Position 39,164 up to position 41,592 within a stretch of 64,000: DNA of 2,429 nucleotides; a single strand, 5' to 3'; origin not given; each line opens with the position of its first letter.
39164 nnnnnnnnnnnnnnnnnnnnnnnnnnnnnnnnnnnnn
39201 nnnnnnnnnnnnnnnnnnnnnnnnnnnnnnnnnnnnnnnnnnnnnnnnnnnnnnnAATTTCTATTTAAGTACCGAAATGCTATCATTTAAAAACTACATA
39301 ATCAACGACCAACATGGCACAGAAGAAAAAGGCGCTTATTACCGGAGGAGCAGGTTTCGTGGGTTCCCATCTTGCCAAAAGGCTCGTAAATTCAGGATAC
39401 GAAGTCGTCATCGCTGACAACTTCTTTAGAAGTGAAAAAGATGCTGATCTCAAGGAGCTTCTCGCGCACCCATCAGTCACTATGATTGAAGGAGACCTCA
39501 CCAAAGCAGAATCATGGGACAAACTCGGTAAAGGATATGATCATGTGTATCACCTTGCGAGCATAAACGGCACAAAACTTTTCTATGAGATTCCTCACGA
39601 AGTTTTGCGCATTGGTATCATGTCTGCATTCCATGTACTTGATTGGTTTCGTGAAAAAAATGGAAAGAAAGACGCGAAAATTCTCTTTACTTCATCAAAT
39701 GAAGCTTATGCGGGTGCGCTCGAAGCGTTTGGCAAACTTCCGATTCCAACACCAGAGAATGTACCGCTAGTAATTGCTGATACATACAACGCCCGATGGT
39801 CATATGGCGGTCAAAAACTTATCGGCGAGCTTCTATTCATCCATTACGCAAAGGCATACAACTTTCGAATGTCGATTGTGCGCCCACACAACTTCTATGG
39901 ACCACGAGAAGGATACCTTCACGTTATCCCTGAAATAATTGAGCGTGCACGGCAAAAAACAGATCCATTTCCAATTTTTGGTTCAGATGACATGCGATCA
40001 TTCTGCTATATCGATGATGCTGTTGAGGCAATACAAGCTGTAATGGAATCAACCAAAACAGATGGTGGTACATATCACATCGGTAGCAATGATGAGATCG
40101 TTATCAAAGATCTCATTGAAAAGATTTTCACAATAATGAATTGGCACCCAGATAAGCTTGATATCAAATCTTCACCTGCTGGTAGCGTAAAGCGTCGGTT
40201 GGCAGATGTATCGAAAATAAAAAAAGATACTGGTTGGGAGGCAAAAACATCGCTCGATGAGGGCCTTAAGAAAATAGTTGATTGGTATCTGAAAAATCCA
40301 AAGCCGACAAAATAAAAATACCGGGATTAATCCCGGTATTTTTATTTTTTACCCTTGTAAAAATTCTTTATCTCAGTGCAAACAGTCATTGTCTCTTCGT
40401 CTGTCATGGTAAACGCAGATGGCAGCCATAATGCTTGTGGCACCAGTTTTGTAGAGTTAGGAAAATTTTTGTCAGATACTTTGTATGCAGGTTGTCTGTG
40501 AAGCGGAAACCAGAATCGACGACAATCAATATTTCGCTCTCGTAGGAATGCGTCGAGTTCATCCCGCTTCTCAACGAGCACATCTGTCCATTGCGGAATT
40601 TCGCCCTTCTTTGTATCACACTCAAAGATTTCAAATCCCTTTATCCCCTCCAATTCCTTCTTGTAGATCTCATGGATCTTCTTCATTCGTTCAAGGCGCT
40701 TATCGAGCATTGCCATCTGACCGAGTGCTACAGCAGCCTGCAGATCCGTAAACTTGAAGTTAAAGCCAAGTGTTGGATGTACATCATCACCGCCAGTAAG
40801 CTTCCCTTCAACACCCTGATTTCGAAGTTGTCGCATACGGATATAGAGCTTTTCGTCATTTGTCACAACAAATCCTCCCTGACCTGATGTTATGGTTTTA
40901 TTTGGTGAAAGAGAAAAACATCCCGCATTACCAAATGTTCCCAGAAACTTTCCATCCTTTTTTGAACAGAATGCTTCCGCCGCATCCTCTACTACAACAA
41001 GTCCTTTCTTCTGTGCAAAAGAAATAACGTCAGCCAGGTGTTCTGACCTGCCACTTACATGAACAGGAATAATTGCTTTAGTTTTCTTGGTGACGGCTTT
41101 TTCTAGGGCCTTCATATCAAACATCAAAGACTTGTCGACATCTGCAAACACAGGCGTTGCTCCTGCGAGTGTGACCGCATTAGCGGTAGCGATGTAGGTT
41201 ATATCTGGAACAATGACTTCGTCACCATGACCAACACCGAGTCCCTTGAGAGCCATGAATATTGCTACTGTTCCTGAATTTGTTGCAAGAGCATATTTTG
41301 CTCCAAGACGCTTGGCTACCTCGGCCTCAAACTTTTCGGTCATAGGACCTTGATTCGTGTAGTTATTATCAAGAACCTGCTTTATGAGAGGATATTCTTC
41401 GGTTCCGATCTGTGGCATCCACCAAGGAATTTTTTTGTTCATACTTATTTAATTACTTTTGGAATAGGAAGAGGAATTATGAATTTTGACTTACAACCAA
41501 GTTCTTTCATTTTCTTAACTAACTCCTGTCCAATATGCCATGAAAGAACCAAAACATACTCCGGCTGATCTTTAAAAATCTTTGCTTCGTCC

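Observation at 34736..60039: A 25-kb surface-glycan biosynthesis island with an unusually rich tailoring repertoire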

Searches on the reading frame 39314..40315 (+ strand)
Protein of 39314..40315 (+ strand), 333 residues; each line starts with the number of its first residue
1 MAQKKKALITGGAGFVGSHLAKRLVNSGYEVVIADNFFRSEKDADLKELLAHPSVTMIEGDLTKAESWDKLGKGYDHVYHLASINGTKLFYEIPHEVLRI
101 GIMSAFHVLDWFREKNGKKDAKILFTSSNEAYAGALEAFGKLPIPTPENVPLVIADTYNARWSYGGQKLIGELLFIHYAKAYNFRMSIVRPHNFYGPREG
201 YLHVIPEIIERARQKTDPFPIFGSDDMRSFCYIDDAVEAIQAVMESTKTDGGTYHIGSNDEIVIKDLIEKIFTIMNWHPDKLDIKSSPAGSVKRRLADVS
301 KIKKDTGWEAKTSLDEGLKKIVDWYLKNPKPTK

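Call 3: search_protein_families(library=pfam, proteins=[window:39314-40315:+], max_evalue=0.001)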
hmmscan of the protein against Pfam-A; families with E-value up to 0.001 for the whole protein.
window:39314-40315:+ (333 aa): 9 families
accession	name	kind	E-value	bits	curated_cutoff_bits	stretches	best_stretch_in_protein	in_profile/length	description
PF01370.27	Epimerase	-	7.7e-45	153.6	20.9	1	7-257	1-240/240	NAD dependent epimerase/dehydratase family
PF16363.11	GDP_Man_Dehyd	-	7.7e-44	150.9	27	1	8-320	1-331/332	GDP-mannose 4,6 dehydratase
PF01073.25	3Beta_HSD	-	2.1e-09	37.3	22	1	8-134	1-122/280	3-beta hydroxysteroid dehydrogenase/isomerase family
PF02719.21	Polysacc_synt_2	-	2.8e-08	33.7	20.2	0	163-287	137-259/293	Polysaccharide biosynthesis protein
PF07993.18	NAD_binding_4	-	1.3e-07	31.5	20.1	1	9-200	1-214/258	Male sterility protein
PF13460.12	NAD_binding_10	-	4.9e-07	30.2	27.2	1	11-87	1-73/184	NAD(P)H-binding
PF00106.31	adh_short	-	5.7e-06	26.4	26.6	1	5-129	1-137/195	short chain dehydrogenase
PF04321.23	RmlD_sub_bind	-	2e-05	24.3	27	1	6-280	2-236/287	RmlD substrate binding domain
PF05368.20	NmrA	-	2.2e-05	24.7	27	1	3-82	1-77/298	NmrA-like family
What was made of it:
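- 39314..40315 (+): Extended SDR (g05), the constant partner of g04. It is a 4-keto-forming enzyme (decarboxylase or 4,6-dehydratase); the chemistry is unresolved. Epimerase / GDP_Man_Dehyd hits (call 3).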

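Call 11: search_protein_families(library=ncbifam, proteins=[window:39314-40315:+], max_evalue=0.001)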
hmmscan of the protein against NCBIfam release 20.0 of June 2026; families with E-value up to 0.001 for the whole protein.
window:39314-40315:+ (333 aa): 49 families (the best 25 are shown)
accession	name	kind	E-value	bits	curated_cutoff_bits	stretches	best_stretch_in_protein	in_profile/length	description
TIGR01181.1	dTDP_gluc_dehyt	equivalog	5e-42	144.1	365.1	1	7-329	2-315/321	dTDP-glucose 4,6-dehydratase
TIGR04180.1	EDH_00030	hypoth_equivalog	2.7e-39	135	475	1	8-312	2-296/297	NAD-dependent 4,6-dehydratase LegB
TIGR01179.1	galE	equivalog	8.1e-27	93.9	262.3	1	7-330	2-330/332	UDP-glucose 4-epimerase GalE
NF008872.0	PRK11908.1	equivalog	3.2e-22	79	294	1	5-328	2-338/349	bifunctional UDP-4-keto-pentose/UDP-xylose synthase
NF007490.0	PRK10084.1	subfamily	7e-22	77.9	649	1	6-330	2-339/361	dTDP-glucose 4,6-dehydratase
NF047922.1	GDPFucSynFcl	equivalog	5.1e-21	75.4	500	1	165-329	135-305/308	GDP-L-fucose synthase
NF042423.1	oxyalk_red_Shew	equivalog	2.8e-18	66.1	580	1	3-279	7-261/331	2-alkyl-3-oxoalkanoate reductase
NF007582.0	PRK10217.1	equivalog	1.5e-17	63.8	698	1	5-329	2-335/355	dTDP-glucose 4,6-dehydratase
NF005998.1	PRK08125.1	equivalog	3.1e-17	62.2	777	1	3-282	314-592/649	bifunctional UDP-4-amino-4-deoxy-L-arabinose formyltransferase/UDP-glucuronic acid oxidase ArnA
TIGR02197.1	heptose_epim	equivalog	1.2e-16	60.8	274.6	1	8-327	2-315/316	ADP-glyceromanno-heptose 6-epimerase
NF042422.1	oxyalk_red_OleD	equivalog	1.3e-16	60.9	580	1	6-274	2-249/329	2-alkyl-3-oxoalkanoate reductase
NF011728.1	PRK15181.1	equivalog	3.6e-15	55.8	760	1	4-327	15-339/348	Vi polysaccharide biosynthesis UDP-N-acetylglucosaminuronic acid C-4 epimerase TviC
TIGR03466.1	HpnA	hypoth_equivalog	5.8e-14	51.7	367.65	1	6-290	2-261/327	hopanoid-associated sugar epimerase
NF043036.1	ErythonDh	equivalog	8.6e-14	51.5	325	1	6-180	2-165/321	D-erythronate dehydrogenase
TIGR01472.1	gmd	equivalog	2.4e-11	43.5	415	1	5-279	1-276/342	GDP-mannose 4,6-dehydratase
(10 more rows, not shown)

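Call 14: search_solved_structures(query=window:39314-40315:+, max_evalue=1e-20, show_alignments=1)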
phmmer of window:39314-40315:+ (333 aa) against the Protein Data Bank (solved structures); distinct sequences matched with E-value up to 1e-20: 29.
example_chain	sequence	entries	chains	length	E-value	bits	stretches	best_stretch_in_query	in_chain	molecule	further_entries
2hun_A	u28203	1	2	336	3e-31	112.1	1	5-329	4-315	336aa long hypothetical dTDP-glucose 4,6-dehydratase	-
8rdg_A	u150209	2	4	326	4e-29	105.2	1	6-323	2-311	SDR family NAD(P)-dependent oxidoreductase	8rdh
8vr2_A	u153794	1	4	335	9.1e-29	104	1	5-328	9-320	NAD-dependent epimerase/dehydratase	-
8rdi_A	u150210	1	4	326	1.3e-28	103.4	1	6-323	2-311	SDR family NAD(P)-dependent oxidoreductase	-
3icp_A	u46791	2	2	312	1.7e-28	103.1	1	7-323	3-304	NAD-dependent epimerase/dehydratase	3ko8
4zrm_A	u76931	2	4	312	1.5e-27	100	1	7-327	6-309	UDP-glucose 4-epimerase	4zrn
4lk3_A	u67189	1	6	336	3e-26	95.7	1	4-327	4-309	UDP-glucuronic acid decarboxylase 1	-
4gll_A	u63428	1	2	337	3.8e-26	95.4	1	4-327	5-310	UDP-glucuronic acid decarboxylase 1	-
2b69_A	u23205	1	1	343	4.1e-26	95.3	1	4-327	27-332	UDP-glucuronate decarboxylase 1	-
4m55_A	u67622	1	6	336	5.6e-26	94.8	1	4-327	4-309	UDP-glucuronic acid decarboxylase 1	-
3aw9_A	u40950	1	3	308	2.4e-25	92.7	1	7-323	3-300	NAD-dependent epimerase/dehydratase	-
8du1_A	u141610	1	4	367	4.9e-25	91.7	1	5-329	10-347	dTDP-glucose 4,6-dehydratase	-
2c5e_A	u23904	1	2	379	1.6e-24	90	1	5-325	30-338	GDP-MANNOSE-3', 5'-EPIMERASE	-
2c59_A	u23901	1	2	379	2.5e-24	89.4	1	5-325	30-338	GDP-MANNOSE-3', 5'-EPIMERASE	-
2c54_A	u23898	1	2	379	6.6e-24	88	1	5-325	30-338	GDP-MANNOSE-3', 5'-EPIMERASE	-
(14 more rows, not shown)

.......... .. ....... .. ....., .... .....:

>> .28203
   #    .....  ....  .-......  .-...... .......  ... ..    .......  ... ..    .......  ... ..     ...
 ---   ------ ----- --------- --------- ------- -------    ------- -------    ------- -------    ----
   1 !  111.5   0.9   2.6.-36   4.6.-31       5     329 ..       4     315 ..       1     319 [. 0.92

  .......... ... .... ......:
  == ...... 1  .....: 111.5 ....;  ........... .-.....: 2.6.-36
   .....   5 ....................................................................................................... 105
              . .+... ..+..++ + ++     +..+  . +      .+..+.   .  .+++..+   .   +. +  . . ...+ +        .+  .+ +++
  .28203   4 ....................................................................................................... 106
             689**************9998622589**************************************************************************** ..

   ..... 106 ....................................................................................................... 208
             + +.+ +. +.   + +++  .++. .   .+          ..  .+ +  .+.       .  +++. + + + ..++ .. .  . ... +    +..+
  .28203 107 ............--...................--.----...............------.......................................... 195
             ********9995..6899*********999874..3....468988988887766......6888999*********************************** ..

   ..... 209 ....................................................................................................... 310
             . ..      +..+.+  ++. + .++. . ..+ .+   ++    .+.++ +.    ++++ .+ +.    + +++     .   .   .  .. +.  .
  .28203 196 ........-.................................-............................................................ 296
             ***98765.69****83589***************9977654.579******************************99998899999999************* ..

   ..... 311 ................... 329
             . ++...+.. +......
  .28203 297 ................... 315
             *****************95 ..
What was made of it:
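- Its top PDB hit as a single sequence is an archaeal RmlB (call 14).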

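Call 50: search_solved_structures(query=A3, max_evalue=1e-15, show_alignments=0)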
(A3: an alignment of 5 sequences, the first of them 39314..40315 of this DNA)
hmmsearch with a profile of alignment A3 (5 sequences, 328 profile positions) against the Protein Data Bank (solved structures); distinct sequences matched with E-value up to 1e-15: 60.
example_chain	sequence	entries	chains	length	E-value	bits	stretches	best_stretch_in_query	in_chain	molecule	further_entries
8vr2_A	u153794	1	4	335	1e-35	126.6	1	2-325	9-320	NAD-dependent epimerase/dehydratase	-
2hun_A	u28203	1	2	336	6.5e-35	124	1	3-325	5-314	336aa long hypothetical dTDP-glucose 4,6-dehydratase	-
4zrm_A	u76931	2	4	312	3.7e-33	118.2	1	3-324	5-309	UDP-glucose 4-epimerase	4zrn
8rdg_A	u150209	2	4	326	5.9e-33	117.5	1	3-321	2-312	SDR family NAD(P)-dependent oxidoreductase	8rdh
4lk3_A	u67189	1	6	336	1.1e-32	116.6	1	2-325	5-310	UDP-glucuronic acid decarboxylase 1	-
4m55_A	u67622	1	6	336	1.2e-32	116.5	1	2-325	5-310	UDP-glucuronic acid decarboxylase 1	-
4gll_A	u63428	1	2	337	1.3e-32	116.4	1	2-325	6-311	UDP-glucuronic acid decarboxylase 1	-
2b69_A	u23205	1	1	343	1.4e-32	116.3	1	2-325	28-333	UDP-glucuronate decarboxylase 1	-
8du1_A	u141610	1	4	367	2.3e-32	115.6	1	1-325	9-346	dTDP-glucose 4,6-dehydratase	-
8rdi_A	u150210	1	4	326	2.9e-32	115.2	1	3-321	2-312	SDR family NAD(P)-dependent oxidoreductase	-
3icp_A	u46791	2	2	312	9.9e-32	113.5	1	3-320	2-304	NAD-dependent epimerase/dehydratase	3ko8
1g1a_A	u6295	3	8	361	7.8e-31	110.6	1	3-326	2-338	DTDP-D-GLUCOSE 4,6-DEHYDRATASE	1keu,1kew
6bwl_A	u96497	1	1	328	1.4e-29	106.4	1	3-324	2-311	Pal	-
2c59_A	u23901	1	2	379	6.5e-29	104.3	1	3-325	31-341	GDP-MANNOSE-3', 5'-EPIMERASE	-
2c5e_A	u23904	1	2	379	7.1e-29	104.1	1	3-325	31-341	GDP-MANNOSE-3', 5'-EPIMERASE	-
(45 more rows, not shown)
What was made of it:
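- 39314..40315 (+): Equidistant to RmlB, GalE, a GDP-sugar 4-epimerase and UXS in the PDB (calls 14, 50).
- It is equidistant to all of these in the PDB (call 50). WbgU and WbpP epimerases are among the SDR's PDB hits at 1e-20 to 1e-25 (calls 14, 50). All scores are far below the family cut-offs, and UXS scores almost the same (call 50).
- Tried and rejected: I tried a single-sequence and a 5-sequence-profile search against the PDB (calls 14, 50) and NCBIfam (call 11).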

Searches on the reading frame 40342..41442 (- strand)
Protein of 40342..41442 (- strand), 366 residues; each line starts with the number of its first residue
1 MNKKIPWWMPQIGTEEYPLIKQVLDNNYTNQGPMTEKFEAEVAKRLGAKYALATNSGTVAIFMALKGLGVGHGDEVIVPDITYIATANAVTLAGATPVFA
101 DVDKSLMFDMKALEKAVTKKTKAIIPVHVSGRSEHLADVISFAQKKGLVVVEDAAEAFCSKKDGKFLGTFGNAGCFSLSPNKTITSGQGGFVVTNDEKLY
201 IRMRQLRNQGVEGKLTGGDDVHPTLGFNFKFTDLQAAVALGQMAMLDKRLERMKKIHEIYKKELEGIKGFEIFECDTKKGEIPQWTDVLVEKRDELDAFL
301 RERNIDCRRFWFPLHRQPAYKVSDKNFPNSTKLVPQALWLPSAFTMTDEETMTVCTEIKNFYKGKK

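Call 3: search_protein_families(library=pfam, proteins=[window:40342-41442:-], max_evalue=0.001)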
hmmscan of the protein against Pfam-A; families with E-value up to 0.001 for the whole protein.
window:40342-41442:- (366 aa): 5 families
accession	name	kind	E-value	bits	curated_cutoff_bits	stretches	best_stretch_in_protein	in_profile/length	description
PF01041.23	DegT_DnrJ_EryC1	-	3.2e-100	336.3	19.8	1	11-358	2-359/360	DegT/DnrJ/EryC1/StrS aminotransferase family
PF00155.27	Aminotran_1_2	-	3e-09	37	19.7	1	34-159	43-192/361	Aminotransferase class I and II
PF00266.25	Aminotran_5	-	5.4e-09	35.9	21.5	1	35-161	45-183/371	Aminotransferase class-V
PF01053.26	Cys_Met_Meta_PP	-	1.9e-08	33.7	27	1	27-153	45-173/381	Cys/Met metabolism PLP-dependent enzyme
PF01212.27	Beta_elim_lyase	-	3.8e-07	30.1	27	1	31-210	30-227/288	Beta-eliminating lyase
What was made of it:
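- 40342..41442 (-): DegT/DnrJ/EryC1 PLP sugar aminotransferase (g06). Its best characterised relatives are C-4 aminotransferases. Pfam 336 bits (call 3).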

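Call 11: search_protein_families(library=ncbifam, proteins=[window:40342-41442:-], max_evalue=0.001)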
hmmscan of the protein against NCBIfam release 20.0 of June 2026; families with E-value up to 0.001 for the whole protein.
window:40342-41442:- (366 aa): 38 families (the best 25 are shown)
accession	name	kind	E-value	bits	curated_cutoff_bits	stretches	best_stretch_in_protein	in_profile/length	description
TIGR04181.1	NHT_00031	hypoth_equivalog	1.1e-76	258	420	1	7-343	3-359/359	LegC family aminotransferase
TIGR03588.1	PseC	equivalog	8.4e-72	242.2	423.5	1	5-360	2-378/380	UDP-4-amino-4,6-dideoxy-N-acetyl-beta-L-altrosamine transaminase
NF008687.0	PRK11706.1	equivalog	2e-59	201.3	375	1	5-362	2-374/375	dTDP-4-amino-4,6-dideoxygalactose transaminase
TIGR04427.1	PLP_DesI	equivalog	1.9e-58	198.4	650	1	21-358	39-379/390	dTDP-4-dehydro-6-deoxyglucose aminotransferase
NF008658.2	PRK11658.1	equivalog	1.3e-57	195.2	631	1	1-268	1-275/379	UDP-4-amino-4-deoxy-L-arabinose aminotransferase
TIGR02379.1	ECA_wecE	subfamily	1.5e-47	162.2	434.85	1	5-362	2-375/376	dTDP-4-amino-4,6-dideoxy-D-glucose transaminase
NF011936.0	PRK15407.1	equivalog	3.1e-47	161.3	423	2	18-219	51-260/440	lipopolysaccharide biosynthesis protein RfbH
NF004621.0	PRK05957.1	equivalog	4.4e-09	35.6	498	1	50-128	90-168/389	pyridoxal phosphate-dependent aminotransferase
NF005816.0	PRK07682.1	equivalog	7.5e-09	34.7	620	1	54-154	96-203/390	aminotransferase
NF005817.0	PRK07683.1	equivalog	5.9e-08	31.8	575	1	52-153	93-200/387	aminotransferase A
NF002878.0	PRK03321.1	subfamily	9.9e-08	31.1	374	1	35-125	59-150/352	histidinol-phosphate transaminase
NF004975.0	PRK06348.1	equivalog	1.3e-07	30.9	549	1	44-163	85-212/384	pyridoxal phosphate-dependent aminotransferase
NF041091.1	asp_aminotase_Arch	equivalog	1.3e-07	30.8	550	1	46-153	85-199/376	aspartate aminotransferase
NF041364.1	GntC_guanitoxin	equivalog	4.5e-07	29.1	415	1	56-164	68-184/356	guanitoxin biosynthesis PLP-dependent (S)-gamma-hydroxy-L-arginine cyclodehydratase GntC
NF006569.0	PRK09082.1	subfamily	6.6e-07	28.7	420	1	37-125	79-168/386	methionine aminotransferase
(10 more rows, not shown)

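Call 15: search_solved_structures(query=window:40342-41442:-, max_evalue=1e-30, show_alignments=0)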
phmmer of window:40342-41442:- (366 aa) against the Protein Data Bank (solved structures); distinct sequences matched with E-value up to 1e-30: 42.
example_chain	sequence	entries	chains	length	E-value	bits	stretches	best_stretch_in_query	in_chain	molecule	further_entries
7b0m_AAA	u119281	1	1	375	3.5e-63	217.4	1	10-349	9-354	Sugar aminotransferase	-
3bn1_A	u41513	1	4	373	1.7e-53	185.5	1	10-320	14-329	Perosamine synthetase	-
3dr7_A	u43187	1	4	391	2e-53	185.3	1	10-320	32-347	Putative perosamine synthetase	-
7b0d_A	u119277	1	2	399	2.1e-53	185.2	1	18-355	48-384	Glutamine--scyllo-inositol transaminase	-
3dr4_A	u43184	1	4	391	1.4e-52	182.5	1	10-320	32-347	Putative perosamine synthetase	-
3frk_A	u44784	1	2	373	4.7e-48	167.6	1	21-358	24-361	QdtB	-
2oga_A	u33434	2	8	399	1.6e-47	165.9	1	15-344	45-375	Transaminase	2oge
5k8b_A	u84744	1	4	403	4.7e-46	161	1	34-312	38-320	8-amino-3,8-dideoxy-alpha-D-manno-octulosonate transaminase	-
1mdo_A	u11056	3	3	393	1.2e-45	159.7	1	4-258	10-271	ArnB aminotransferase | UDP-4-amino-4-deoxy-L-arabinose--oxoglutarate aminotransferase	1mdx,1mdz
4oca_A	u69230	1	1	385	7.4e-45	157.1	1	4-258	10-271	UDP-4-amino-4-deoxy-L-arabinose--oxoglutarate aminotransferase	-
9bgp_A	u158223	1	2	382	1.2e-44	156.4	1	11-357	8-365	aminotransferase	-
9bgr_A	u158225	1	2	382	8e-44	153.7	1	11-357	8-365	aminotransferase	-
8vr3_A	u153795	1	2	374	1.3e-43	153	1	18-265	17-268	DegT/DnrJ/EryC1/StrS aminotransferase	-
8vr5_A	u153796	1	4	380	1.4e-43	152.9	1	18-265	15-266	DegT/DnrJ/EryC1/StrS aminotransferase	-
4lc3_A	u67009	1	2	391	6.5e-43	150.7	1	5-266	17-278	Putative UDP-4-amino-4-deoxy-l-arabinose--oxoglutarate aminotransferase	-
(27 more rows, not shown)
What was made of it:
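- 40342..41442 (-): PDB 7b0m at 3.5e-63, GDP-perosamine synthase at 1.7e-53 and ArnB at 1e-45 (call 15).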
